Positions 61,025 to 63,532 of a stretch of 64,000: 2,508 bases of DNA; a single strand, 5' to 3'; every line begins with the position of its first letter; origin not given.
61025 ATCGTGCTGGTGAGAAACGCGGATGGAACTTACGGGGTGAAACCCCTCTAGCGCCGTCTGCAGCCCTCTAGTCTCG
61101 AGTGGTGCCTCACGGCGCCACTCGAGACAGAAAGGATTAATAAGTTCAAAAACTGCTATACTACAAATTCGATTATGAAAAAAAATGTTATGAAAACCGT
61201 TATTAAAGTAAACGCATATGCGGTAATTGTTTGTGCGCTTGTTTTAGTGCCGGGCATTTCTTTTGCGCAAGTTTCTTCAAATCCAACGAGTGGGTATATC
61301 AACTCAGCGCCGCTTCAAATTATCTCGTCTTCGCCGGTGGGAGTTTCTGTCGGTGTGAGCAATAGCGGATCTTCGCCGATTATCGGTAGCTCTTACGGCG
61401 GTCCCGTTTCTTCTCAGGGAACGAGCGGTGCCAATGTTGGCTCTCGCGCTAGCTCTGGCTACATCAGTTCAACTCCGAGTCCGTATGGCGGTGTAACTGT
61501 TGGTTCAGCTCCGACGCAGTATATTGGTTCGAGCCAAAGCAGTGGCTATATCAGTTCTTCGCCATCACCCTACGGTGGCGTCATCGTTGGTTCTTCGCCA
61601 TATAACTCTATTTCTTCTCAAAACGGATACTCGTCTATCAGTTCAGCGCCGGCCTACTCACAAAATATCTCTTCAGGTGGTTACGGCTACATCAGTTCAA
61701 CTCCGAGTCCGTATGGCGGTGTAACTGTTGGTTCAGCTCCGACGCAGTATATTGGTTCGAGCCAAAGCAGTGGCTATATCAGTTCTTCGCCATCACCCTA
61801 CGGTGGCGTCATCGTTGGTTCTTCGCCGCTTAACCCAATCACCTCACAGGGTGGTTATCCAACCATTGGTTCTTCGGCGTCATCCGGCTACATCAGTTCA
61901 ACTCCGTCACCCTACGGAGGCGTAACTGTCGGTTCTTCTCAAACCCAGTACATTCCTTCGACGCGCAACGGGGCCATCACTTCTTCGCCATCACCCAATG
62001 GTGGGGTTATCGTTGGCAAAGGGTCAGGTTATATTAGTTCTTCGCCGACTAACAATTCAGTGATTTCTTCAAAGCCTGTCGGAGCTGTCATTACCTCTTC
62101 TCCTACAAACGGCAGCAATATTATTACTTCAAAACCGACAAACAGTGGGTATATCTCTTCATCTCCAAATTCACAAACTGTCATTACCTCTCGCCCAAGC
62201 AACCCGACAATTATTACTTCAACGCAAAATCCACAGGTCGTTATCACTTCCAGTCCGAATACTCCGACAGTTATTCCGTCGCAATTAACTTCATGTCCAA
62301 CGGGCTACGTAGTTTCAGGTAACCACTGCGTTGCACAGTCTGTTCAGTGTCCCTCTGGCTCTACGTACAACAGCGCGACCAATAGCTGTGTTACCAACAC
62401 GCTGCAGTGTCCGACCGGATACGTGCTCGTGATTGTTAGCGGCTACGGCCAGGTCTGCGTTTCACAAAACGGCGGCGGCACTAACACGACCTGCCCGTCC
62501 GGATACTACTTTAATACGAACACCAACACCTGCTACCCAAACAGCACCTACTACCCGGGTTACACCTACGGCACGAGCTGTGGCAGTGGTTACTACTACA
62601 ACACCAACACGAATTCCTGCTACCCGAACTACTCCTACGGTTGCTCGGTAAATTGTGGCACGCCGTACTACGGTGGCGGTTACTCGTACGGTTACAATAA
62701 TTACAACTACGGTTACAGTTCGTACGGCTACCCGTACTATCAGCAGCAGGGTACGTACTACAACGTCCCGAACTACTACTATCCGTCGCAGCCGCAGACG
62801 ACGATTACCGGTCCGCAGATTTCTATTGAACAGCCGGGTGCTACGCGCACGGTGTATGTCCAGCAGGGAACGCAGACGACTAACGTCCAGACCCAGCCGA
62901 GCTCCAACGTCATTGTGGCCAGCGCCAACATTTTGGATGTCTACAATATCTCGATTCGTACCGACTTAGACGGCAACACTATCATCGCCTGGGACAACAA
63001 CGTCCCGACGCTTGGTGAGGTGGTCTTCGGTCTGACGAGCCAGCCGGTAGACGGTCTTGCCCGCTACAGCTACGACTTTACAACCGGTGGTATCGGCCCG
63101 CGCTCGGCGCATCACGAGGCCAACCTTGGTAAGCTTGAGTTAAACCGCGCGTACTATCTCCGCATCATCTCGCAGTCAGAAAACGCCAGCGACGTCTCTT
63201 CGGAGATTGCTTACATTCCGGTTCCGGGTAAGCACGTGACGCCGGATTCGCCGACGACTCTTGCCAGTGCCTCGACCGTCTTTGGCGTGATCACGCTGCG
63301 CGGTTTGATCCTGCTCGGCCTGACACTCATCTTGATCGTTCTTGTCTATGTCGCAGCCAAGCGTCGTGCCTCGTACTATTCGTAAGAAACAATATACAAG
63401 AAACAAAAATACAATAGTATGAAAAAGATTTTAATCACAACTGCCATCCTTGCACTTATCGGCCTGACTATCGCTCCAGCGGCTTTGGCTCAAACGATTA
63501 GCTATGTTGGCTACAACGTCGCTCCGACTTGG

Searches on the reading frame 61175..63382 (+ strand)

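Call 31: search_protein_families(library=pfam, proteins=[window:61175-63382:+], max_evalue=0.001)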
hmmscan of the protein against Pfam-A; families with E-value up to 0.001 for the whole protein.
window:61175-63382:+ (736 aa): 1 family
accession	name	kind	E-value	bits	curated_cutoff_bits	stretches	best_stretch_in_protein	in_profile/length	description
PF01607.29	CBM_14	-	1e-05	26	22.1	0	428-457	21-48/53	Chitin binding Peritrophin-A domain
